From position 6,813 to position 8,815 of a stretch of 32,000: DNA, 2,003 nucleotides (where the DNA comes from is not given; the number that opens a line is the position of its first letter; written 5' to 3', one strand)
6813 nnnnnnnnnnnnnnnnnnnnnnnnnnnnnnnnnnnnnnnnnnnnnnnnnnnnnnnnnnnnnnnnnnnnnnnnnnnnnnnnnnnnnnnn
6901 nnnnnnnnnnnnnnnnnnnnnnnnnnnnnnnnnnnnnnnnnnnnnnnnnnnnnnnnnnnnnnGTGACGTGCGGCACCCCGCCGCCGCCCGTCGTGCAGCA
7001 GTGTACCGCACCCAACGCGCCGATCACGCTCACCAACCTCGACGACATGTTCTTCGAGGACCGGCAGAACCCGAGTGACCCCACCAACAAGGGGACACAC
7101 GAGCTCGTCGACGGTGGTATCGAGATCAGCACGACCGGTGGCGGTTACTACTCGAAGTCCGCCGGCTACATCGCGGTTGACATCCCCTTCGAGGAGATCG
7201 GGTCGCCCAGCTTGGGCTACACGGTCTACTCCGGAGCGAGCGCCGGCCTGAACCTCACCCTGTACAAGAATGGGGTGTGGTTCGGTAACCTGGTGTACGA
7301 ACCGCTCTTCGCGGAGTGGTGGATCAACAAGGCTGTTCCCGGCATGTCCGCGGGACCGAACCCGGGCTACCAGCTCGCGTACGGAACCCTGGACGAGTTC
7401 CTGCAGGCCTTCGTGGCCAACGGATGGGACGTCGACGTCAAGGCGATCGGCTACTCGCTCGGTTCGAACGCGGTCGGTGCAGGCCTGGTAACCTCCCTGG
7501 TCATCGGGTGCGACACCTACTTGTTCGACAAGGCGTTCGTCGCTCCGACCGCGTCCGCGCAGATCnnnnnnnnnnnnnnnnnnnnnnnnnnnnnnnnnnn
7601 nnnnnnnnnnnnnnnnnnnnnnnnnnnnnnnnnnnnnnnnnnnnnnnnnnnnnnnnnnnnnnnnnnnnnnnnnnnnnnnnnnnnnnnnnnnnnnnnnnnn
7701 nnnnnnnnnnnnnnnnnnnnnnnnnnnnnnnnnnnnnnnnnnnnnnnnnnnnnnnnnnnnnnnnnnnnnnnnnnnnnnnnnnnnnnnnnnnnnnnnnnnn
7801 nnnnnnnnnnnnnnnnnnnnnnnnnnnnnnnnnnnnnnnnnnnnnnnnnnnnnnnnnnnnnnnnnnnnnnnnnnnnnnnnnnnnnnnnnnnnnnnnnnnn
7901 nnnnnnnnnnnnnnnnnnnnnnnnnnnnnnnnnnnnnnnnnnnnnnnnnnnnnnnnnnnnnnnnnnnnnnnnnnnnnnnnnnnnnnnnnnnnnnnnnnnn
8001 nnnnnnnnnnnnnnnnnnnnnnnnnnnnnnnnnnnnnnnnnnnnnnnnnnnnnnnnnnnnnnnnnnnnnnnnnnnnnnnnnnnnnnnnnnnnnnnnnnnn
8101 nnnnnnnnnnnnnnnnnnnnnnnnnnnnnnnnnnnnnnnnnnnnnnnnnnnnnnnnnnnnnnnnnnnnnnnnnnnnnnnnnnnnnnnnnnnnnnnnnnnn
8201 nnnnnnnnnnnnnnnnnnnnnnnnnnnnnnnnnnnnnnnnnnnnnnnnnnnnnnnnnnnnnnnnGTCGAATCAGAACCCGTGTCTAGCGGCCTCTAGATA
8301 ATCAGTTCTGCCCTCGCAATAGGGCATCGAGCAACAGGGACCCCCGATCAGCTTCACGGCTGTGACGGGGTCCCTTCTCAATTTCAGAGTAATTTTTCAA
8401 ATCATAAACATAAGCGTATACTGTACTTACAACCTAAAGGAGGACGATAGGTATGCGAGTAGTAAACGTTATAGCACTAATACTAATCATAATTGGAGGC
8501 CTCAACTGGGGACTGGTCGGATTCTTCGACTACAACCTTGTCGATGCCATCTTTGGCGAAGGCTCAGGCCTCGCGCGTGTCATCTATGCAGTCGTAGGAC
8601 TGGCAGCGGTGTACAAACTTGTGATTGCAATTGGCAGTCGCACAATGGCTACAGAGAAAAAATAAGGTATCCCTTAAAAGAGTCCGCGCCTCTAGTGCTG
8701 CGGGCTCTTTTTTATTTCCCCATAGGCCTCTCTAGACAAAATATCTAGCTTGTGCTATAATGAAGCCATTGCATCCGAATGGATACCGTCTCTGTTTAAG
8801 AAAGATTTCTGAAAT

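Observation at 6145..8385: A single-gene ~65% GC island encoding an LPXTG sortase-substrate surface protein, likely acquired recently from a high-GC donor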

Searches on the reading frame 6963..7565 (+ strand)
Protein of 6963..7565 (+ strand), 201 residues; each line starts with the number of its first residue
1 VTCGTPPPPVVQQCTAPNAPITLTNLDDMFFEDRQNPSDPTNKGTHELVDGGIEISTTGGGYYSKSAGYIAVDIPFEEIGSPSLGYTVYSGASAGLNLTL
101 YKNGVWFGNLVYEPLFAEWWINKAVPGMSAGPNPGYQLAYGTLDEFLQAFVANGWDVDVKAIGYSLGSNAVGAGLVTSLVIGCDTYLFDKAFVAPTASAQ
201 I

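Call 75: search_solved_structures(query=A4, max_evalue=1)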
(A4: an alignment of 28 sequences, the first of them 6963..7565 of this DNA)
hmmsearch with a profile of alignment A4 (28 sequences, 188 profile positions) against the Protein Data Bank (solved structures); distinct sequences matched with E-value up to 1: 1.
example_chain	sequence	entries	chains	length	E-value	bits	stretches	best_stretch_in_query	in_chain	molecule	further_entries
5hnm_A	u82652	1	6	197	0.67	12.9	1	26-105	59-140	D-alanyl-D-alanine carboxypeptidase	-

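Call 76: search_protein_families(library=pfam, alignment_id=A4, max_evalue=1)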
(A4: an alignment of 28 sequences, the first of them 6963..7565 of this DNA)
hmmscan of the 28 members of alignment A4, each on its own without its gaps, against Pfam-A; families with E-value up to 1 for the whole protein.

A. member 1, window:6963-7565:+ (201 aa): 0 families

B. families by the number of members that match (of 28 scanned): 8 families
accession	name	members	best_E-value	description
PF01839.29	FG-GAP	5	0.0024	FG-GAP repeat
PF18573.7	BclA_C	3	0.0027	BclA C-terminal domain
PF24851.1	DUF7725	2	0.024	Domain of unknown function (DUF7725)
PF13517.12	FG-GAP_3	2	0.067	FG-GAP-like repeat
PF14016.12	DUF4232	1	0.032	Domain of unknown function (DUF4232)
PF01083.28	Cutinase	1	0.21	Cutinase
PF04568.17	IATP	1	0.23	Mitochondrial ATPase inhibitor, IATP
PF16378.10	DUF4988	1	0.34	Domain of unknown function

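Call 81: predict_structure(alignment_id=A4)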
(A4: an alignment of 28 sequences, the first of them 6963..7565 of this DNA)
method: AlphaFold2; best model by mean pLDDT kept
length: 201 residues; sequences in the alignment: 28
mean_pLDDT: 96.3   pTM: 0.89
mean pLDDT of the five models: 96.3, 95.4, 95.3, 95.1, 94.9
residues with pLDDT >= 90: 186; 70-90: 13; 50-70: 2; < 50: 0
segments of 3 or more residues with pLDDT < 50: none
pLDDT, mean of each block of 10 residues (from residue 1): 88 98 97 96 97 97 96 98 98 98 98 96 98 97 98 98 93 98 98 89 81
secondary structure, 60 per line:
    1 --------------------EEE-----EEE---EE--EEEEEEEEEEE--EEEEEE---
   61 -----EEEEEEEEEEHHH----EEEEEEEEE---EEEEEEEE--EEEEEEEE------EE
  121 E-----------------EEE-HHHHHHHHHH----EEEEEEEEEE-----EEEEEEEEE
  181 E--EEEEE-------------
elements in order: E21-23 E29-31 E39-49 E52-57 E66-75 E83-91 E95-102 E105-112 E119-121 E139-141 H143-152 E157-166 E172-181 E184-188

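Call 84: fold_search(model_id=the predicted structure, library=pdb)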
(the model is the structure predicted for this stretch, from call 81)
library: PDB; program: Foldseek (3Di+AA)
matches with E <= 10: 664; with E <= 0.001: 0
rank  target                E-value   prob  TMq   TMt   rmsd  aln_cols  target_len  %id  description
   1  6k0m                  4.6e-03  0.82  0.25  0.11  17.4       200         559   13  Catalytic domain of GH87 alpha-1,3-glucanase from Paenibacillus glycanilyticus FH11 (released 2019-12-25)
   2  6k0p_A                5.1e-03  0.75  0.24  0.11  17.7       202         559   11  Catalytic domain of GH87 alpha-1,3-glucanase D1045A in complex with nigerose (released 2019-12-25)
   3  6k0v_A                5.1e-03  0.75  0.25  0.11  17.2       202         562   12  Catalytic domain of GH87 alpha-1,3-glucanase D1069A in complex with tetrasaccharides (released 2019-12-25)
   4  6k0s_A                5.7e-03  0.75  0.24  0.11  17.6       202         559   11  Catalytic domain of GH87 alpha-1,3-glucanase D1069A in complex with nigerose (released 2019-12-25)
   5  6k0q_A                6.0e-03  0.75  0.24  0.11  17.6       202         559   11  Catalytic domain of GH87 alpha-1,3-glucanase D1068A in complex with nigerose (released 2019-12-25)
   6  3wnk                  7.9e-03  0.75  0.22  0.09   9.9       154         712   14  Crystal Structure of Bacillus circulans T-3040 cycloisomaltooligosaccharide glucanotransferase (released 2014-02-05)
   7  6r3m_A                1.3e-02  0.99  0.44  0.50  10.4       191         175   14  Family 11 Carbohydrate-Binding Module from Clostridium thermocellum in complex with beta-1,3-1,4-mixed-linked tetrasac (released 2020-02-05)
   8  9cyn_A                2.0e-02  0.54  0.27  0.26  18.3       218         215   13  Flagellar filament sheath protein FlaA1 (released 2026-03-18)
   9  6sdu_C                2.1e-02  0.66  0.29  0.27  12.6       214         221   14  Xyloglucanase domain of NopAA, a type three effector from Sinorhizobium fredii in complex with cellobiose (released 2020-07-08)
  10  6r31_A                2.3e-02  0.99  0.44  0.51   5.6       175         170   14  Family 11 Carbohydrate-Binding Module from Clostridium thermocellum in complex with beta-1,3-1,4-mixed-linked tetrasac (released 2020-02-05)
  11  6sdu_A                3.6e-02  0.60  0.29  0.27  12.5       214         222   13  Xyloglucanase domain of NopAA, a type three effector from Sinorhizobium fredii in complex with cellobiose (released 2020-07-08)
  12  1v0a                  4.2e-02  0.99  0.44  0.51   6.5       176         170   15  Family 11 Carbohydrate-Binding Module of cellulosomal cellulase Lic26A-Cel5E of Clostridium thermocellum (released 2005-01-12)
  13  2w47_A                5.5e-02  0.63  0.27  0.35   9.5       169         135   11  Clostridium thermocellum CBM35 in complex with delta-4,5- anhydrogalacturonic acid (released 2009-01-27)
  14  3wnp_A                5.8e-02  0.30  0.24  0.09  15.1       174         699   15  D308A, F268V, D469Y, A513V, and Y515S quintuple mutant of Bacillus circulans T-3040 cycloisomaltooligosaccharide gluca (released 2014-02-05)
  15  6sdu_B                6.4e-02  0.84  0.38  0.36  10.4       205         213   12  Xyloglucanase domain of NopAA, a type three effector from Sinorhizobium fredii in complex with cellobiose (released 2020-07-08)
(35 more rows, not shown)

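Call 106: fold_search(model_id=the predicted structure, library=viral)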
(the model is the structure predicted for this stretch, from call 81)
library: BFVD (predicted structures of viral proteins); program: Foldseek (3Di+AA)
matches with E <= 10: 736; with E <= 0.001: 2
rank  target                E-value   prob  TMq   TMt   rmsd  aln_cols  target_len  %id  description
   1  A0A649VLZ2            1.0e-10  1.00  0.67  0.29   8.6       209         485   26  Uncharacterized protein [Microbacterium phage Megan]
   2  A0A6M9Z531            9.4e-08  1.00  0.54  0.30   5.8       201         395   18  (no name in the UniProt tables at hand)
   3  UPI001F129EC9         2.5e-02  0.84  0.29  0.10  11.2       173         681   12  (no name look-up for this kind of identifier)
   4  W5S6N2                2.5e-02  0.18  0.17  0.19  15.3       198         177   12  Uncharacterized protein [Pithovirus sibericum]
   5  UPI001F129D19         4.1e-02  0.82  0.32  0.12   9.5       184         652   15  (no name look-up for this kind of identifier)
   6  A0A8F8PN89            4.1e-02  0.14  0.15  0.12  17.6       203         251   10  Uncharacterized protein [Clandestinovirus]
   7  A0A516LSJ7            4.3e-02  0.72  0.31  0.20   9.2       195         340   11  (no name in the UniProt tables at hand)
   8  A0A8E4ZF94            5.3e-02  0.51  0.29  0.19  13.0       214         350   11  Uncharacterized protein [Olleya phage Harreka_1]
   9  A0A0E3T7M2            6.0e-02  0.84  0.32  0.10  10.1       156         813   14  Uncharacterized protein [Bacillus phage Stills]
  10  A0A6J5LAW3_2          6.3e-02  0.93  0.43  0.10   7.4       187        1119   13  Uncharacterized protein [uncultured Caudovirales phage]
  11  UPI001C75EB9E         6.3e-02  0.57  0.33  0.14  18.2       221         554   10  (no name look-up for this kind of identifier)
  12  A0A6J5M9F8            7.4e-02  0.11  0.18  0.15  16.0       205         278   12  Uncharacterized protein [uncultured Caudovirales phage]
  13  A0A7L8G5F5            7.8e-02  0.57  0.31  0.10   9.9       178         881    8  (no name in the UniProt tables at hand)
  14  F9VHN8                8.2e-02  0.16  0.20  0.18  19.6       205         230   10  (no name in the UniProt tables at hand)
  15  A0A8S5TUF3            8.7e-02  0.57  0.31  0.25  10.5       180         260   12  Uncharacterized protein [Siphoviridae sp. ctWT735]
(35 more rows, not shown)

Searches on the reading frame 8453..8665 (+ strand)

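Call 24: search_protein_families(library=pfam, proteins=[window:8453-8665:+], max_evalue=0.01)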
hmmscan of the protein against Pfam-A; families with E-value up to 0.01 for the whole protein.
window:8453-8665:+ (70 aa): 1 family
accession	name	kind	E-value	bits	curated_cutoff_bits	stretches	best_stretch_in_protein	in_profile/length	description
PF04070.17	DUF378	-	1.5e-22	79.7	25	1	3-58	2-58/60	Domain of unknown function (DUF378)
